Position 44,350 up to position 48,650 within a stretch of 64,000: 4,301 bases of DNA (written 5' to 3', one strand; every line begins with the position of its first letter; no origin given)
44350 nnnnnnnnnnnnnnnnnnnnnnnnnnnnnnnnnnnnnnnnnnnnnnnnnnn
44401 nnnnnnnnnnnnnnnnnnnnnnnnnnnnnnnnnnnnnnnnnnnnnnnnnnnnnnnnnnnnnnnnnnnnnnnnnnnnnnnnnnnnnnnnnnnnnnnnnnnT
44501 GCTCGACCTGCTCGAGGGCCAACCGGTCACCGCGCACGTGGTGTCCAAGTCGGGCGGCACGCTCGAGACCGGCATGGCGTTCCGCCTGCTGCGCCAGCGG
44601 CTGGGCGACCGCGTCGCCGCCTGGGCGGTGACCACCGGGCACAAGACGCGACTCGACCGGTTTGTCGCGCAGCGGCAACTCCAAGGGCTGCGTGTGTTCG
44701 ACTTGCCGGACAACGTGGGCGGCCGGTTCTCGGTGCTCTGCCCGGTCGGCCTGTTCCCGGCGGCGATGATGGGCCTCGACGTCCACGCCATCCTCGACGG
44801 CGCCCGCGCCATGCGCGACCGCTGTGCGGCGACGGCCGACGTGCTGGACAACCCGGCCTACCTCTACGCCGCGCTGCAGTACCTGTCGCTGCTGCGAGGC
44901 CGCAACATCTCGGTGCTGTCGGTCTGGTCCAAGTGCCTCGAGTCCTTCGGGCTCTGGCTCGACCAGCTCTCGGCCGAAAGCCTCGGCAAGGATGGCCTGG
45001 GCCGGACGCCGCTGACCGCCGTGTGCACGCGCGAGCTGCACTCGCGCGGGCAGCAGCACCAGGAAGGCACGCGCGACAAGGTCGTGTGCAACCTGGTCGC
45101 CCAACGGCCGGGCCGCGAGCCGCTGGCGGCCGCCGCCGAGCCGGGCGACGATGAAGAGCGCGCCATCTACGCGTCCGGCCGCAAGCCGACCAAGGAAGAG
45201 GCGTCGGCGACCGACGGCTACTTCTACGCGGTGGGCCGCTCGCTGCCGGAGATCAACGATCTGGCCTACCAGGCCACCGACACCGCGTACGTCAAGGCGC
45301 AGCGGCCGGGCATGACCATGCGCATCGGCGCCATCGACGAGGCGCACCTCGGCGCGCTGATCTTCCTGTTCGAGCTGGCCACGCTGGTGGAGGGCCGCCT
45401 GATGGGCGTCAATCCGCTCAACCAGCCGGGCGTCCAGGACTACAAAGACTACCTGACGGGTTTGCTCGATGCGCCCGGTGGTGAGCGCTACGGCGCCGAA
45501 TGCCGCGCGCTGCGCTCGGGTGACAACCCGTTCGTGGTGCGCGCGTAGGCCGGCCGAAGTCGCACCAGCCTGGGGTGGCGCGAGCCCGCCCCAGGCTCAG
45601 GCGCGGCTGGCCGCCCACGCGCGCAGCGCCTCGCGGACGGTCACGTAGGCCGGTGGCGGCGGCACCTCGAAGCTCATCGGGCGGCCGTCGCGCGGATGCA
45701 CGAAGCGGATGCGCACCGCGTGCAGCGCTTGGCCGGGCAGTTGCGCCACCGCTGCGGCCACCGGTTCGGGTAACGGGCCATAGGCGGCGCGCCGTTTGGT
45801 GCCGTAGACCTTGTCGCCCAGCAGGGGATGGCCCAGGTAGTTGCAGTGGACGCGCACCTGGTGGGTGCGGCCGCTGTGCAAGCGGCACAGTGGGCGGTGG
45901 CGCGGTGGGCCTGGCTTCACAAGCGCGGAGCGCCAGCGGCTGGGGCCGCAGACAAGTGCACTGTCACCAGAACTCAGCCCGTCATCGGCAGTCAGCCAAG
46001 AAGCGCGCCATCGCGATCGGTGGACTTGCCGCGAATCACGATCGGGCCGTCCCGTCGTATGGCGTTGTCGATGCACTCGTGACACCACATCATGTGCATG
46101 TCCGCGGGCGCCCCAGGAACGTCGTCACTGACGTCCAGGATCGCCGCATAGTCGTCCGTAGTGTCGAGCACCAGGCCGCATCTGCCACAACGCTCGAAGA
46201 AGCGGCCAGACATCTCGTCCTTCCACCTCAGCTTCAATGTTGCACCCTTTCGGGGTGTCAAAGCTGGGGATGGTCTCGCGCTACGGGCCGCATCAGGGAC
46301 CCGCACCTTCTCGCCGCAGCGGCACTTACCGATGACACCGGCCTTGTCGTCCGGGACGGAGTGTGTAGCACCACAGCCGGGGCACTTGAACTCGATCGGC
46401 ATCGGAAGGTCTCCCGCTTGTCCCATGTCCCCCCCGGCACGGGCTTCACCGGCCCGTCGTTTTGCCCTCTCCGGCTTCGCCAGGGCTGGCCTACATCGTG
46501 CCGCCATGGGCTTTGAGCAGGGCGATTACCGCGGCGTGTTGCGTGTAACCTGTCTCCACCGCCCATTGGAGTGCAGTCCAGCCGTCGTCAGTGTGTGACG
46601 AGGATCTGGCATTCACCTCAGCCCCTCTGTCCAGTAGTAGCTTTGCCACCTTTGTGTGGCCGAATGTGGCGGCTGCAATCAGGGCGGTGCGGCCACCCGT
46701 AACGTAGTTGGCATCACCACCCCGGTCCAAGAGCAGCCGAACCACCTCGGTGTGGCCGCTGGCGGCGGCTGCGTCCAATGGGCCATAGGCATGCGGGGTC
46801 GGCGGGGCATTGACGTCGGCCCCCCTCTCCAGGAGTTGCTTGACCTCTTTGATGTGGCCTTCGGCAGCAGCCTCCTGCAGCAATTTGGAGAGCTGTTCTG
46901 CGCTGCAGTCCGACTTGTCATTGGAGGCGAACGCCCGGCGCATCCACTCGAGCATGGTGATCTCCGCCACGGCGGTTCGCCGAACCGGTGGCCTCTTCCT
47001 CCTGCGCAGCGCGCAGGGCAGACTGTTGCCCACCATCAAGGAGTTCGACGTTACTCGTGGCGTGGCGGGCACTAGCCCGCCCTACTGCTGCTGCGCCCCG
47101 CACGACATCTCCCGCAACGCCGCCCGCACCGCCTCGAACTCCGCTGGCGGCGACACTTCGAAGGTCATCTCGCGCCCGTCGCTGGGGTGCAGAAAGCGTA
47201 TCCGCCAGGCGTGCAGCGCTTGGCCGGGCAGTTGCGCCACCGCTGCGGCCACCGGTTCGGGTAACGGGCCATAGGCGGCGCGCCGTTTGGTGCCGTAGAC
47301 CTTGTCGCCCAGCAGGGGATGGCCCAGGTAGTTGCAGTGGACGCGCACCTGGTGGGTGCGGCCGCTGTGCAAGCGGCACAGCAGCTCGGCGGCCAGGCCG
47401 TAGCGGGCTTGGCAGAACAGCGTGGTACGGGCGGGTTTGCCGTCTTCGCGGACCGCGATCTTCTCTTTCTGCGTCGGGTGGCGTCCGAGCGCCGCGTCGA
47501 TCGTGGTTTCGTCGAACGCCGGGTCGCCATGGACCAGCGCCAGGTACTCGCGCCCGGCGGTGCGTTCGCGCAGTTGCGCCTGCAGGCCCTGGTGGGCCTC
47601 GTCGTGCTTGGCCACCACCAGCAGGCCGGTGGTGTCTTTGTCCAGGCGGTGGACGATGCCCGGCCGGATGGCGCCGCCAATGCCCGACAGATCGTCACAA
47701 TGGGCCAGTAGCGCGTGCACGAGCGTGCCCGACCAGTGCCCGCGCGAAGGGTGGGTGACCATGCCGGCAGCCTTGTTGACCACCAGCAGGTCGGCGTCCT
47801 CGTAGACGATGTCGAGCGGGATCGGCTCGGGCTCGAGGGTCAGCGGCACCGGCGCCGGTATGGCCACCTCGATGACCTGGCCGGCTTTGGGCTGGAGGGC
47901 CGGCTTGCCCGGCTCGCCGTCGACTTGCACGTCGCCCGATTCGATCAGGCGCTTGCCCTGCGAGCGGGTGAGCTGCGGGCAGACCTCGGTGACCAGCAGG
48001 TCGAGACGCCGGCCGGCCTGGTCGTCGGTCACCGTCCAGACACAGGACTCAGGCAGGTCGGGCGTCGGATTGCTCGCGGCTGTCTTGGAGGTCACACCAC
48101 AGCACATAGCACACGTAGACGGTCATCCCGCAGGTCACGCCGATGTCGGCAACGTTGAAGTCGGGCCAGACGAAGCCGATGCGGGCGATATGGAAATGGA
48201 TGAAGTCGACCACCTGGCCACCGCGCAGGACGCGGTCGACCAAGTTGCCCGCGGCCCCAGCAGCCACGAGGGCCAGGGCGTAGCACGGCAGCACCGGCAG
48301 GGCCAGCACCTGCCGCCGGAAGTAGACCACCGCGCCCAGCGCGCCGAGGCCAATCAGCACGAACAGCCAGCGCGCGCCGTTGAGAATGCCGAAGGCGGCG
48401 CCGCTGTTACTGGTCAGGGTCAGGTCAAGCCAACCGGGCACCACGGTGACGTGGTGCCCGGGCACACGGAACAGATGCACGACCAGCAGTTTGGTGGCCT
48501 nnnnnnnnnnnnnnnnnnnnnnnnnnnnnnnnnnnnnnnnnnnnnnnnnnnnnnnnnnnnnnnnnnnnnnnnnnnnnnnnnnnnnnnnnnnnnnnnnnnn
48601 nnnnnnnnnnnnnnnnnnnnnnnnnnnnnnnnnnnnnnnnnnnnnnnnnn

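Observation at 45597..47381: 171-bp exact direct repeat: duplicated rluD 3' fragment flanking a low-GC cargo (ankyrin-repeat and zinc-ribbon genes), consistent with Campbell-type integration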

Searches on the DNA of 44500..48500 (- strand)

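Call 31: search_rna_families(source=window, start=44500, end=48500, threshold=evalue, max_evalue=1)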
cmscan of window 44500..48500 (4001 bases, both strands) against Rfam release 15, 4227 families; matches with E-value up to 1: 0.
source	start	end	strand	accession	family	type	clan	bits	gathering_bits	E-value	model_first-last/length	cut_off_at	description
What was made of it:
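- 45891..45991 (-): 101-nt non-coding spacer between the zinc-ribbon gene and the displaced rluD fragment. Its junction with R, at 45890/45891, is one end of the insert. No Rfam match (call 31).
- Tried and rejected: Rfam found nothing in 44500-48500 (call 31).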

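Call 32: search_dna_similar(query=window:45891-47208:-, collection=plasmids, mode=distant, max_rows=10)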
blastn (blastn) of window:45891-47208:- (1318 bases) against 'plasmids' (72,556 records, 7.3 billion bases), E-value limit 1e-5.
No match.

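Call 33: search_dna_similar(query=window:45891-47208:-, collection=phages, mode=distant, max_rows=10)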
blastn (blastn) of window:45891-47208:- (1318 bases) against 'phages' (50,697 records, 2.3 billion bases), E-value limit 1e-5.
No match.
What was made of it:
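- Tried and rejected: The cargo DNA has no match in plasmids or phages (calls 32, 33).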

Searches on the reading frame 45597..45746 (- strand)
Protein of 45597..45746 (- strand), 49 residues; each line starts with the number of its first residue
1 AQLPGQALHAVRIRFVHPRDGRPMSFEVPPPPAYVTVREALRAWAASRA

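Call 54: find_encoding_contigs(protein=window:45597-45746:-, flank=10000, max_places=10)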
Protein window:45597-45746:- (49 aa): 2 contigs read that carry it; 2 places shown.
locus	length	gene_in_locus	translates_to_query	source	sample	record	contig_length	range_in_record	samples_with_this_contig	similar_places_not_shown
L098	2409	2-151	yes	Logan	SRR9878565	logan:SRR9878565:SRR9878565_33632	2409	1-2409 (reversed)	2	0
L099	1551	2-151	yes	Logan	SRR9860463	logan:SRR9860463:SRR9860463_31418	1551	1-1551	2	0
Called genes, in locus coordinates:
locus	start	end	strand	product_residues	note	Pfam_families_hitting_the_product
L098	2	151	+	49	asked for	?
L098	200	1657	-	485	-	PF00342:PGI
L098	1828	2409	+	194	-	?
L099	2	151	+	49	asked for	?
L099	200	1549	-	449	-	?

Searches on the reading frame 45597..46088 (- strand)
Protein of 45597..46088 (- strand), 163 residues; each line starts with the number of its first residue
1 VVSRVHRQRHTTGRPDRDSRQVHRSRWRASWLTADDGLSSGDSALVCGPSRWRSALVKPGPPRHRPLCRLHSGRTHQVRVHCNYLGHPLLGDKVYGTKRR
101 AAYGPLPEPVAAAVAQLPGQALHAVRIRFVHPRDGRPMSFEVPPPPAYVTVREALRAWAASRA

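Call 5: search_protein_families(library=pfam, proteins=[window:45597-46088:-], max_evalue=0.01)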
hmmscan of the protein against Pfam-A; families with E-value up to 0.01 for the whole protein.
window:45597-46088:- (163 aa): 1 family
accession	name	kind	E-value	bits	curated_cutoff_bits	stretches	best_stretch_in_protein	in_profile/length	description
PF00849.27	PseudoU_synth_2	-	0.0057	17.3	26.8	1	67-83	135-151/152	RNA pseudouridylate synthase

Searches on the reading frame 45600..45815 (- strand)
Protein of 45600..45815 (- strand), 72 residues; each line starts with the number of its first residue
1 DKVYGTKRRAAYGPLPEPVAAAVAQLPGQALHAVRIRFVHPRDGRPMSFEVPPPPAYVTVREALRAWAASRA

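Call 38: find_related_loci(query=window:45600-45815:-, collection=metagenome_contigs, flank=5000)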
Query seq(72 aa) (72 aa) in metagenome_contigs; peptide patterns used: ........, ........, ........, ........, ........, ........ (x = any residue, [..] = any of these).
600 stretches matched a pattern (row limit reached: there are more); 9 encode a relative of the query (tblastn E <= 1e-3); 9 distinct loci.
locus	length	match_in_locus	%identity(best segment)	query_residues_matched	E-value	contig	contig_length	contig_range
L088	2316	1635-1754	68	25-64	3e-15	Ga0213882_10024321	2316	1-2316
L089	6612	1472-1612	49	25-71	2e-11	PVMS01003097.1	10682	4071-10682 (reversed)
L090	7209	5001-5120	55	24-63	7e-11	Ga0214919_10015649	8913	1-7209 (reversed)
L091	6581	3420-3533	61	17-54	1e-10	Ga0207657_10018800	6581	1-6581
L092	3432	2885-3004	53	25-64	3e-10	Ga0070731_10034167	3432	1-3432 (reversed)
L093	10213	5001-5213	38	1-71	4e-10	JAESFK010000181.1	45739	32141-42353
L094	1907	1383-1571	38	1-68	6e-9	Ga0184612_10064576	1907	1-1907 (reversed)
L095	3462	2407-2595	34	1-64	3e-8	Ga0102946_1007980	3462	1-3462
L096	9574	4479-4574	48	31-63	5e-7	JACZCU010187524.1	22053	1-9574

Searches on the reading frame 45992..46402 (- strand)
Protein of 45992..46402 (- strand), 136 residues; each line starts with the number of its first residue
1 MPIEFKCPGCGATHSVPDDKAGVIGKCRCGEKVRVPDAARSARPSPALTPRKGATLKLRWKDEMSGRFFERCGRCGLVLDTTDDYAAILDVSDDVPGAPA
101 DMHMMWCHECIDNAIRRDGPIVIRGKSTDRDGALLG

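Call 17: find_homologous_proteins(query=window:45995-46402:-, max_evalue=0.001)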
Query seq(136 aa) (136 aa): 1 proteins with E <= 0.001 among 49 candidates.
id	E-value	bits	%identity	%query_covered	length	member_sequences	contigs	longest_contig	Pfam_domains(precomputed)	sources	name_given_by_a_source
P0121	4.5e-89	314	100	100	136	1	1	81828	-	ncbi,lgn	-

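Call 34: find_related_loci(query=window:45995-46402:-, collection=viral_contigs, flank=5000)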
Query seq(136 aa) (136 aa) in viral_contigs; peptide patterns used: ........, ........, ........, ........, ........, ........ (x = any residue, [..] = any of these).
13 stretches matched a pattern, but none encodes a relative of the query by tblastn (E <= 1e-3).

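Call 50: search_protein_families(library=padloc, proteins=[window:45992-46402:-], max_evalue=0.01)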
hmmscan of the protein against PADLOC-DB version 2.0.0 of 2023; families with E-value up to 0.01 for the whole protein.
window:45992-46402:- (136 aa): 0 families

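Call 51: search_protein_families(library=phrogs, proteins=[window:45992-46402:-], max_evalue=0.01)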
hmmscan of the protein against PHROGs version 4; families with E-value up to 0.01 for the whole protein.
window:45992-46402:- (136 aa): 1 family
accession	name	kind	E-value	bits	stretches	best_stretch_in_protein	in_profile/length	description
phrog_21581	-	unknown function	0.00091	20.1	1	3-57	20-78/152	-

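Call 55: predict_structure(protein=window:45992-46402:-)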
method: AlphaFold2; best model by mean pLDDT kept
length: 136 residues; sequences in the alignment: 1
mean_pLDDT: 56.5   pTM: 0.32
mean pLDDT of the five models: 56.5, 53.8, 51.1, 50.0, 49.4
residues with pLDDT >= 90: 0; 70-90: 35; 50-70: 32; < 50: 69
segments of 3 or more residues with pLDDT < 50: 39-55, 83-106, 113-136
pLDDT, mean of each block of 10 residues (from residue 1): 82 84 83 70 33 45 60 56 49 46 48 48 40 40
secondary structure, 60 per line:
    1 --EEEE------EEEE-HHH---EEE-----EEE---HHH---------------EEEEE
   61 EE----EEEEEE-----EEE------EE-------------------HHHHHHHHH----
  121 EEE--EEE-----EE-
elements in order: E3-6 E13-16 E24-26 E32-34 E56-62 E67-72 E78-80 H108-116 E121-123 E126-128
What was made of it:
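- Tried and rejected: The single-sequence AlphaFold model of the zinc-ribbon protein is confident only for residues 1-35, so I did not run a fold search (call 55).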

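Call 78: search_protein_representatives(protein=window:45992-46402:-)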
Query: 136 residues. Proteins with E-value up to 0.001 (for the whole library): 202; up to 1e-10: 4; up to 1e-30: 1. The best 150 are listed.
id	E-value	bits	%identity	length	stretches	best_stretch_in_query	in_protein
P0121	1.4e-89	313.8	100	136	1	1-136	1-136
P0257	2.5e-14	69.7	42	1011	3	4-61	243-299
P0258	1.9e-12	63.6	50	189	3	3-51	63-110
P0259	6.7e-11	58.6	37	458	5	1-66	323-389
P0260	1.2e-10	57.8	42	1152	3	3-45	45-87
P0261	5.8e-10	55.6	46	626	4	3-50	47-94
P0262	9.8e-10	54.8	42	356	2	1-45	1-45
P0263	1.1e-09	54.7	38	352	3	5-39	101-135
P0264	2.2e-09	53.7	35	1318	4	3-43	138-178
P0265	2.4e-09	53.6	47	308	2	3-43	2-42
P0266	4.3e-09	52.7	43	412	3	1-48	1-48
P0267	4.8e-09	52.6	44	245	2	1-39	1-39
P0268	6.4e-09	52.2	34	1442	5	4-43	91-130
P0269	8.7e-09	51.7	51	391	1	1-51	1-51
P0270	9.0e-09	51.7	41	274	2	1-42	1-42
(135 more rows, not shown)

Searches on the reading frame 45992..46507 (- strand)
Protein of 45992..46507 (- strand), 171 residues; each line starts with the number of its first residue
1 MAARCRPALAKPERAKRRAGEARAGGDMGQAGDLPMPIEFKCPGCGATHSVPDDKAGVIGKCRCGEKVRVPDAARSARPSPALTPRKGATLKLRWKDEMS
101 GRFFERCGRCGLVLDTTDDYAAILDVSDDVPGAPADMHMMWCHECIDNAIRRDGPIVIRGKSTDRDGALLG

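Call 5: search_protein_families(library=pfam, proteins=[window:45992-46507:-], max_evalue=0.01)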
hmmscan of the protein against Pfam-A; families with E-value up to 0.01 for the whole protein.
window:45992-46507:- (171 aa): 1 family
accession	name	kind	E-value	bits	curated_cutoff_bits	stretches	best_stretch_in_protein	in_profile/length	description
PF08271.17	Zn_Ribbon_TF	-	0.0034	17.3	29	0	97-116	14-31/43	TFIIB zinc-binding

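Call 13: find_encoding_contigs(protein=window:45992-46507:-, flank=10000, max_places=10)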
Protein window:45992-46507:- (171 aa): no gene with exactly this product is on record in the collection.
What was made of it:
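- Checked: a 136-aa gene with CxxC pairs whose N-terminal ~35 residues model as a zinc ribbon (calls 13, 17, 55);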
